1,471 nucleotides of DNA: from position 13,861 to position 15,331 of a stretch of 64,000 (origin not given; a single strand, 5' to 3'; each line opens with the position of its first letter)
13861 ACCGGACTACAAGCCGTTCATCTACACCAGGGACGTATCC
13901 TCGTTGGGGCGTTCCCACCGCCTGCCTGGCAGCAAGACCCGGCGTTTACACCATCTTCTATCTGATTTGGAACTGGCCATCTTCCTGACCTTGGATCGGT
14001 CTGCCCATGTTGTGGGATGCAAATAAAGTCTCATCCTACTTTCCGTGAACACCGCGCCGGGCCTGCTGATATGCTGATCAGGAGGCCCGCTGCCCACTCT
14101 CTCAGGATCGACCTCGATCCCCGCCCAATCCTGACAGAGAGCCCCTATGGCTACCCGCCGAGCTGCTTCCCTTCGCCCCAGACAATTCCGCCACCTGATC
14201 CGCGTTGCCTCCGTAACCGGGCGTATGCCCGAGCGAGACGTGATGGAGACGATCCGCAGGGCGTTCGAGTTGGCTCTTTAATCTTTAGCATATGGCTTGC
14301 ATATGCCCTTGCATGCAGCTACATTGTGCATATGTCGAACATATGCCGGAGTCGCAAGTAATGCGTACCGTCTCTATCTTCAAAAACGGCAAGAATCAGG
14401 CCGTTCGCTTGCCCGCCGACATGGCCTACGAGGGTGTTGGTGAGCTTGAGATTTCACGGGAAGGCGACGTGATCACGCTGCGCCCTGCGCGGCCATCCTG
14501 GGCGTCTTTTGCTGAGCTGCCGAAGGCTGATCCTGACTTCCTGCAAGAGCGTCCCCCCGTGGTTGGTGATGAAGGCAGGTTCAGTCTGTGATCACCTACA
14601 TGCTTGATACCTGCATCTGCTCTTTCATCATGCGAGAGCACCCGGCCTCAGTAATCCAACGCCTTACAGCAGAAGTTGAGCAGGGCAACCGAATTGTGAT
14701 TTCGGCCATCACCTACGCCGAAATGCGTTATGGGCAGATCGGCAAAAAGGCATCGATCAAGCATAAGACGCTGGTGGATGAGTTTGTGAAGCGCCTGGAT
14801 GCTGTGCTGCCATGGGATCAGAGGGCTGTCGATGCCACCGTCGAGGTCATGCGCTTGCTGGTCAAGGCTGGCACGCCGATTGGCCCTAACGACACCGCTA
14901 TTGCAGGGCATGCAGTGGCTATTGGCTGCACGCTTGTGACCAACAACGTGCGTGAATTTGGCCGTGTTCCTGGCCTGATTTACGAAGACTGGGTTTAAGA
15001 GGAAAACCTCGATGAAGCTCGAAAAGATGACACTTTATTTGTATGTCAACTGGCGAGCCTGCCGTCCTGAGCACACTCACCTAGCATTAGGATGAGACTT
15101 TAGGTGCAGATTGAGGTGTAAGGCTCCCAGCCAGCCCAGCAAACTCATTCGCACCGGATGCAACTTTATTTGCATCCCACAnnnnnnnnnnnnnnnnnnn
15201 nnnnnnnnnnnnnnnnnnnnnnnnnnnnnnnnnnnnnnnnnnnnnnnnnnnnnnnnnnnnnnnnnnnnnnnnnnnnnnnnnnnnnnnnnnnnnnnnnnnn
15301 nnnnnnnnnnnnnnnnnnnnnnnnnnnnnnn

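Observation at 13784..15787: A mini Tn7-like element carrying only vapBC has transposed into tnsA of its host Tn7-like transposon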

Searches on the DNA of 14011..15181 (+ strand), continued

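Call 63: search_dna_similar(query=L099:7771-8098:+, collection=plasmids, mode=distant, max_rows=40, max_evalue=0.00001)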
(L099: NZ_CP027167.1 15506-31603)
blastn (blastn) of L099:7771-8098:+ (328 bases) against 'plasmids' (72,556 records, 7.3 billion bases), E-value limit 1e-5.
Records with a match: 84; places in all: 88; records where one place covers at least 80% of the query: 11.
Best place of each record, by identity: >=99% 10; 95-99% 1; 90-95% 68; 80-90% 5.
By first word of the organism name: Pseudomonas 23; Klebsiella 23; Escherichia 16; Acinetobacter 11; Aeromonas 3; Stutzerimonas 2; Enterobacter 2; Salmonella 2; Shewanella 1; Citrobacter 1.
By predicted mobility (MOB-suite, as given by PLSDB): conjugative 36; mobilizable 30; non-mobilizable 18.
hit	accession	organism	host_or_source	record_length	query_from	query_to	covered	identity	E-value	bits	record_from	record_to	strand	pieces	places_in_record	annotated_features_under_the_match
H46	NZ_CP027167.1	Pseudomonas paraeruginosa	-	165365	1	328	100%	100.0%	8e-167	592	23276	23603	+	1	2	Tn3 family transposase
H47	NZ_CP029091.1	Pseudomonas paraeruginosa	-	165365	1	328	100%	100.0%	8e-167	592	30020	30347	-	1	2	none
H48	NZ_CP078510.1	Stutzerimonas stutzeri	mixed culture,marine sludge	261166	1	328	100%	100.0%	8e-167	592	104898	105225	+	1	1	hypothetical protein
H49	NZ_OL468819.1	Pseudomonas aeruginosa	-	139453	1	328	100%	100.0%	8e-167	592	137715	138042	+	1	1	none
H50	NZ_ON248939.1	Pseudomonas aeruginosa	-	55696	1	328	100%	100.0%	8e-167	592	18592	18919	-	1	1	none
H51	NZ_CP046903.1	Stutzerimonas stutzeri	cell culture,particulate matter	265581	1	328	100%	100.0%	8e-167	592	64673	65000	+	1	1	hypothetical protein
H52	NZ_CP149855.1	Pseudomonas aeruginosa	Homo sapiens,urine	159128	1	328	100%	100.0%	8e-167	592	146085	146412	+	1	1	none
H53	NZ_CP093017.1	Pseudomonas aeruginosa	River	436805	1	328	100%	99.7%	3e-165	588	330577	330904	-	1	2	none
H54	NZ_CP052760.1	Pseudomonas aeruginosa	cell culture,tung meal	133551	1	328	100%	99.7%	3e-165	588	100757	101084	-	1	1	hypothetical protein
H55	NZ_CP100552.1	Pseudomonas sp. KHPS1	cell culture,wastewater treatment plant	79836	1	328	100%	98.8%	7e-161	572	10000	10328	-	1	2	none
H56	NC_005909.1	Pseudomonas alcaligenes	-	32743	1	325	99%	99.4%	6e-162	576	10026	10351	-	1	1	antirestriction protein ArdR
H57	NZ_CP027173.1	Pseudomonas aeruginosa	-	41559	111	328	66%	80.0%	3e-57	228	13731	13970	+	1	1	none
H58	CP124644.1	Pseudomonas aeruginosa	Homo sapiens,Wound/Abscess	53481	111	328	66%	80.0%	3e-57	228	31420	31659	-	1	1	none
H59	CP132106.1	Pseudomonas aeruginosa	Homo sapiens,Wound/Abscess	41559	111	328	66%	80.0%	3e-57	228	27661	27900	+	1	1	none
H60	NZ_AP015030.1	Pseudomonas putida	-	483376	196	327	40%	87.2%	1e-36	160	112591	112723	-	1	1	hypothetical protein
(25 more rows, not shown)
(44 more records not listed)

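Call 64: get_annotated_region(hit=H55, flank=2500)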
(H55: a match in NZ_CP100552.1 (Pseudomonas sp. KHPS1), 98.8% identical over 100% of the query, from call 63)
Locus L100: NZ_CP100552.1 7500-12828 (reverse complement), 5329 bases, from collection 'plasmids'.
description: Pseudomonas sp. KHPS1 plasmid unnamed, complete sequence
organism: Pseudomonas sp. KHPS1 (NCBI taxid 2961531)
taxonomy: Bacteria; Pseudomonadota; Gammaproteobacteria; Pseudomonadales; Pseudomonadaceae; Pseudomonas; Pseudomonas sp. KHPS1
host: -; source: cell culture,wastewater treatment plant; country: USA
typing (MOB-suite, as given by PLSDB): conjugative; replicon rep_cluster_777; relaxase MOBP; mating-pair formation MPF_T
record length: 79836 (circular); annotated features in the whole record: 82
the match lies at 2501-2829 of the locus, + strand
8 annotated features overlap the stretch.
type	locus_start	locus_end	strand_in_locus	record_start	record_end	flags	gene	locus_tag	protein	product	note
CDS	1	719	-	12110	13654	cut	-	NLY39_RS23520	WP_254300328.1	IS66 family transposase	-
CDS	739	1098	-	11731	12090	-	tnpB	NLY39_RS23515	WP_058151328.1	IS66 family insertion sequence element accessory protein TnpB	-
CDS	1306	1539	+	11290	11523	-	-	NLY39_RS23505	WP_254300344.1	hypothetical protein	-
CDS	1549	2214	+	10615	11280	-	-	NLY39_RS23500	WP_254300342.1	OmpA family protein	-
CDS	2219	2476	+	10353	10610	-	-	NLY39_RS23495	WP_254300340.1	hypothetical protein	-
CDS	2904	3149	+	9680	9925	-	-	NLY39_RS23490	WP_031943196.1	hypothetical protein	-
CDS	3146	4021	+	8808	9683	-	-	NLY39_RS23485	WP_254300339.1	AAA family ATPase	-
CDS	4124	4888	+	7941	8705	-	-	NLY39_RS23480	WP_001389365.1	IS6-like element IS6100 family transposase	-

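Call 65: get_annotated_region(hit=H56, flank=2500)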
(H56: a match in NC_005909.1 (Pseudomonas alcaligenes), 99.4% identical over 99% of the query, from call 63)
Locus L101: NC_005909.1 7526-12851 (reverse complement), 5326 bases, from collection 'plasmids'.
description: Pseudomonas alcaligenes plasmid pRA2, complete sequence
organism: Pseudomonas alcaligenes (NCBI taxid 43263)
taxonomy: Bacteria; Pseudomonadota; Gammaproteobacteria; Pseudomonadales; Pseudomonadaceae; Pseudomonas; Pseudomonas alcaligenes
host: -; source: -; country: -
typing (MOB-suite, as given by PLSDB): mobilizable; relaxase MOBP
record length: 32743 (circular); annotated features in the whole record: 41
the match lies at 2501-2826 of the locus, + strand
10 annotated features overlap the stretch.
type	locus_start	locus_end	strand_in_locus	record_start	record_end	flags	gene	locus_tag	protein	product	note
CDS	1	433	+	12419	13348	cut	-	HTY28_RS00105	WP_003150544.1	recombinase family protein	GO:0006310 - DNA recombination [Evidence IEA]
CDS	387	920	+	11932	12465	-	-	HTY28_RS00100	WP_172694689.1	hypothetical protein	-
CDS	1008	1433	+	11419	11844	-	-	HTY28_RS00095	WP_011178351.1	TrfB-related DNA-binding protein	-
CDS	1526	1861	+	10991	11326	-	-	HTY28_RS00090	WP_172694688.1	hypothetical protein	-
CDS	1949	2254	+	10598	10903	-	-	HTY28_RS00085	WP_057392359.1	hypothetical protein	-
CDS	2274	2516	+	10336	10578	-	-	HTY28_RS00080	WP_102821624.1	antirestriction protein ArdR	-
CDS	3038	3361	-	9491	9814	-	-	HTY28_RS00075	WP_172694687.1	hypothetical protein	-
CDS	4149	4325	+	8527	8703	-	-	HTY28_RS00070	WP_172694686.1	hypothetical protein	-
CDS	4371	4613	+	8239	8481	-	-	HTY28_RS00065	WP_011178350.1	hypothetical protein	-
CDS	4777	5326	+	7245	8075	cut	-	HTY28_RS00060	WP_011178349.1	hypothetical protein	-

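Call 66: get_annotated_region(hit=H48, flank=2500)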
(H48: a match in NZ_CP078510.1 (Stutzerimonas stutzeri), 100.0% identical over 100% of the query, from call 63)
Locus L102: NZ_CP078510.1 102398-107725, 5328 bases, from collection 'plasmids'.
description: Stutzerimonas stutzeri strain S116 plasmid unnamed, complete sequence
organism: Stutzerimonas stutzeri (NCBI taxid 316)
taxonomy: Bacteria; Pseudomonadota; Gammaproteobacteria; Pseudomonadales; Pseudomonadaceae; Stutzerimonas; Stutzerimonas stutzeri
host: -; source: mixed culture,marine sludge; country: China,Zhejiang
typing (MOB-suite, as given by PLSDB): mobilizable; replicon rep_cluster_1516; relaxase MOBH
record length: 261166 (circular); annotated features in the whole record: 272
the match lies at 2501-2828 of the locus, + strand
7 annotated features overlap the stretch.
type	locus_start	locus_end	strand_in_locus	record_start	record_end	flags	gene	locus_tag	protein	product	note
CDS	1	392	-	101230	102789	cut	-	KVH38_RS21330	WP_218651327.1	DUF4942 domain-containing protein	-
CDS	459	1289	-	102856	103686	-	-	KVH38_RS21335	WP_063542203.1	replication initiation protein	GO:0006270 - DNA replication initiation [Evidence IEA]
CDS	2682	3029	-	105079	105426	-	-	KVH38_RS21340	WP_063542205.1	hypothetical protein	-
CDS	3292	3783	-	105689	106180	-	-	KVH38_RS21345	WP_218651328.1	hypothetical protein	-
CDS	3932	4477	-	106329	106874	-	-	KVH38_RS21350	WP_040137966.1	hypothetical protein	-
CDS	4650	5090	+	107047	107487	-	umuD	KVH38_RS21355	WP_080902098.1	translesion error-prone DNA polymerase V autoproteolytic subunit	-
CDS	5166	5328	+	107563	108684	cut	-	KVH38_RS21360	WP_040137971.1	hypothetical protein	-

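Call 67: get_annotated_region(hit=H54, flank=2500)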
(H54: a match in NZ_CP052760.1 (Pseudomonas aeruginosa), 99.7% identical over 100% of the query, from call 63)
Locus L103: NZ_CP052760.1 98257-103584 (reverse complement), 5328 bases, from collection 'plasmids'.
description: Pseudomonas aeruginosa strain LYT4 plasmid unnamed1, complete sequence
organism: Pseudomonas aeruginosa (NCBI taxid 287)
taxonomy: Bacteria; Pseudomonadota; Gammaproteobacteria; Pseudomonadales; Pseudomonadaceae; Pseudomonas; Pseudomonas aeruginosa
host: -; source: cell culture,tung meal; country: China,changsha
typing (MOB-suite, as given by PLSDB): mobilizable; replicon IncP; relaxase MOBH
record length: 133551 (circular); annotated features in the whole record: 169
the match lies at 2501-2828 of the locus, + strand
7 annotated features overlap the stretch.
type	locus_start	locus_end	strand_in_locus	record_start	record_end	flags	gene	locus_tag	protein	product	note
CDS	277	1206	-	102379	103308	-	-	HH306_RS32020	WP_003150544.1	recombinase family protein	GO:0006310 - DNA recombination [Evidence IEA]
CDS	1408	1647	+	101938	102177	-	-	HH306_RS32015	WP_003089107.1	ribbon-helix-helix domain-containing protein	-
CDS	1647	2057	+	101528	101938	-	-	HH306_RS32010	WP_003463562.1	putative toxin-antitoxin system toxin component, PIN family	-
CDS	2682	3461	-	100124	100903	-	-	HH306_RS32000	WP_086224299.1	hypothetical protein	-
CDS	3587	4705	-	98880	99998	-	-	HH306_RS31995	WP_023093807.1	phosphoadenosine phosphosulfate reductase family protein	-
CDS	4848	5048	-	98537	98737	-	-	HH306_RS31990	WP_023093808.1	carbon storage regulator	-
CDS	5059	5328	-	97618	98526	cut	-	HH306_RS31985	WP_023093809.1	KorB domain-containing protein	-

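Call 72: get_annotated_region(hit=H57, flank=20000)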
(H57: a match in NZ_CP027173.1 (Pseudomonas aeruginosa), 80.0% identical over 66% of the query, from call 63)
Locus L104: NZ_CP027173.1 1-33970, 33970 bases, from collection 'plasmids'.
description: Pseudomonas aeruginosa strain AR_0353 plasmid unnamed1, complete sequence
organism: Pseudomonas aeruginosa (NCBI taxid 287)
taxonomy: Bacteria; Pseudomonadota; Gammaproteobacteria; Pseudomonadales; Pseudomonadaceae; Pseudomonas; Pseudomonas aeruginosa
host: -; source: -; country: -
typing (MOB-suite, as given by PLSDB): mobilizable; replicon rep_cluster_573; relaxase MOBP
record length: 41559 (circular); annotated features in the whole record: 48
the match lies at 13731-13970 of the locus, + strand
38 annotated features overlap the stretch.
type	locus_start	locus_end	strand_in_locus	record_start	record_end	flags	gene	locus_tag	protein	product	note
CDS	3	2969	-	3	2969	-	-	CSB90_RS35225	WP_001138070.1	Tn3 family transposase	-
CDS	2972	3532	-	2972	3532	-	-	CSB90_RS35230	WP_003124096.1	recombinase family protein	GO:0006310 - DNA recombination [Evidence IEA]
CDS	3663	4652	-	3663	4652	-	-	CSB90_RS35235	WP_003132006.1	DUF3330 domain-containing protein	-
predicted_resistance_gene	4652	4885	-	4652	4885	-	merE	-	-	broad-spectrum mercury transporter MerE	predicted by amrfinderplus; class MERCURY; identity 100.0%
predicted_resistance_gene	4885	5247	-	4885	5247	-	merD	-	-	mercury resistance co-regulator MerD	predicted by amrfinderplus; class MERCURY; identity 100.0%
predicted_resistance_gene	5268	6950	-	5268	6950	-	merA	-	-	mercury(II) reductase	predicted by amrfinderplus; class MERCURY; identity 98.75%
predicted_resistance_gene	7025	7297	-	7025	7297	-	merP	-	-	mercury resistance system periplasmic binding protein MerP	predicted by amrfinderplus; class MERCURY; identity 100.0%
CDS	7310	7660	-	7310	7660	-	merT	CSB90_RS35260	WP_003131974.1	mercuric ion transporter MerT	-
CDS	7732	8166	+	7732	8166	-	-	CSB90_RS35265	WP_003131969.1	mercury resistance transcriptional regulator MerR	-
predicted_resistance_gene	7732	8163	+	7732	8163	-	merR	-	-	mercury resistance transcriptional regulator MerR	predicted by amrfinderplus; class MERCURY; identity 100.0%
CDS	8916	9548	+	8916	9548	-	-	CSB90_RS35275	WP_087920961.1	ParA family protein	-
CDS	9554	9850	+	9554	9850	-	-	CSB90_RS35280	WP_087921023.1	hypothetical protein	-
CDS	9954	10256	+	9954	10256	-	-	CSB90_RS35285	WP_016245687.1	hypothetical protein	-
CDS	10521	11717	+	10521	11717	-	-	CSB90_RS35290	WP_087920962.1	replication initiation protein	-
CDS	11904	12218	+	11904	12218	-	-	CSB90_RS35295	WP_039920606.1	hypothetical protein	-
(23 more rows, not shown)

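Call 80: search_dna_similar(query=L001:1132-1515:+, collection=plasmids, mode=distant, max_rows=10, max_evalue=1e-10)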
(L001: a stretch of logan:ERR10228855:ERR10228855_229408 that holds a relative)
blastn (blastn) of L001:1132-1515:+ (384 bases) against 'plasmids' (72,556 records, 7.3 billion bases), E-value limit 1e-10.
Records with a match: 3; places in all: 3; records where one place covers at least 80% of the query: 0.
Best place of each record, by identity: 80-90% 2; 60-80% 1.
By first word of the organism name: Azotobacter 3.
By predicted mobility (MOB-suite, as given by PLSDB): mobilizable 2; non-mobilizable 1.
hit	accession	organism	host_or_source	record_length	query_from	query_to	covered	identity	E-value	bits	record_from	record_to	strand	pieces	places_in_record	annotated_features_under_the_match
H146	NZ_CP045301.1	Azotobacter salinestris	cell culture,soil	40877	22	312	76%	74.6%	2e-48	200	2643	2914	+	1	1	none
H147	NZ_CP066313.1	Azotobacter chroococcum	single,soil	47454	48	121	19%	87.2%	8e-16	92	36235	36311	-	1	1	XRE family transcriptional regulator | type II toxin-antitoxin system RelE/ParE family toxin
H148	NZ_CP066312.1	Azotobacter chroococcum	single,soil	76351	48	121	19%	85.9%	9e-15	88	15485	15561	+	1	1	XRE family transcriptional regulator | type II toxin-antitoxin system RelE/ParE family toxin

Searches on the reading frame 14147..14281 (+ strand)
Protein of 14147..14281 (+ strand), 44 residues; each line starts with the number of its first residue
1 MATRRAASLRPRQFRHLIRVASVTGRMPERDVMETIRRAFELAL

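Call 9: search_protein_families(library=pfam, proteins=[window:14147-14281:+], max_evalue=0.01)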
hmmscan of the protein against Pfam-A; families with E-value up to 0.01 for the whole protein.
window:14147-14281:+ (44 aa): 0 families

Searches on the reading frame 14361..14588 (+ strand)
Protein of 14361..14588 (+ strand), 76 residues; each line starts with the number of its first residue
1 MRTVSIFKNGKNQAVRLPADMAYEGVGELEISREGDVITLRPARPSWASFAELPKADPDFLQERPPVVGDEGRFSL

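Call 9: search_protein_families(library=pfam, proteins=[window:14361-14588:+], max_evalue=0.01)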
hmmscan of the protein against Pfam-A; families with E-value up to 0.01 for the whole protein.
seq(76 aa): 1 family
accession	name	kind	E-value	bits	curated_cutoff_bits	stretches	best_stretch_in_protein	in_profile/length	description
PF04014.23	MazE_antitoxin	-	6.8e-08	32.8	24.7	1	6-47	1-47/48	Antidote-toxin recognition MazE, bacterial antitoxin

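Call 12: find_encoding_contigs(protein=window:14361-14588:+, flank=6000, max_places=10)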
Protein seq(76 aa) (76 aa): 8 contigs read that carry it; 3 places shown.
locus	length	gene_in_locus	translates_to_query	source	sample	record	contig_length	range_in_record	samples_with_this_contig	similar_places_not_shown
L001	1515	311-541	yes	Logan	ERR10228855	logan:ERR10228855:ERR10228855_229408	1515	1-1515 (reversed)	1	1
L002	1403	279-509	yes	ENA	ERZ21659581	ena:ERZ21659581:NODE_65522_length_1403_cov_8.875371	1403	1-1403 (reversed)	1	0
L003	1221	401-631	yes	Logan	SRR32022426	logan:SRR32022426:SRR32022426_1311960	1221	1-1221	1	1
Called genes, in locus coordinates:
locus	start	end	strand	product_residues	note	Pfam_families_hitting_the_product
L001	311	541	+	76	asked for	PF04014:MazE_antitoxin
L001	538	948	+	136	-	PF01850:PIN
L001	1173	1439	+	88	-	PF13744:HTH_37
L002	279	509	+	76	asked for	PF04014:MazE_antitoxin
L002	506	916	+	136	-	PF01850:PIN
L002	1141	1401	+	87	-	?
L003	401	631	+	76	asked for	PF04014:MazE_antitoxin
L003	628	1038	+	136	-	PF01850:PIN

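Call 47: search_protein_families(library=ncbifam, proteins=[window:14361-14588:+], max_evalue=0.001)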
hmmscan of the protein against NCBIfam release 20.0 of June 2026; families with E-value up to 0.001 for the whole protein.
seq(76 aa): 2 families
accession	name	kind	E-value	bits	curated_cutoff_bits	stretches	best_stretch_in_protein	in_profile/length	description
NF040493.1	TA_anti_VapB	subfamily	7.2e-25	87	60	1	4-75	1-72/73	type II toxin-antitoxin system VapB family antitoxin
NF047862.1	VapBLeptosp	equivalog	7.8e-14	51.5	100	1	1-64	1-64/76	type II toxin-antitoxin system antitoxin VapB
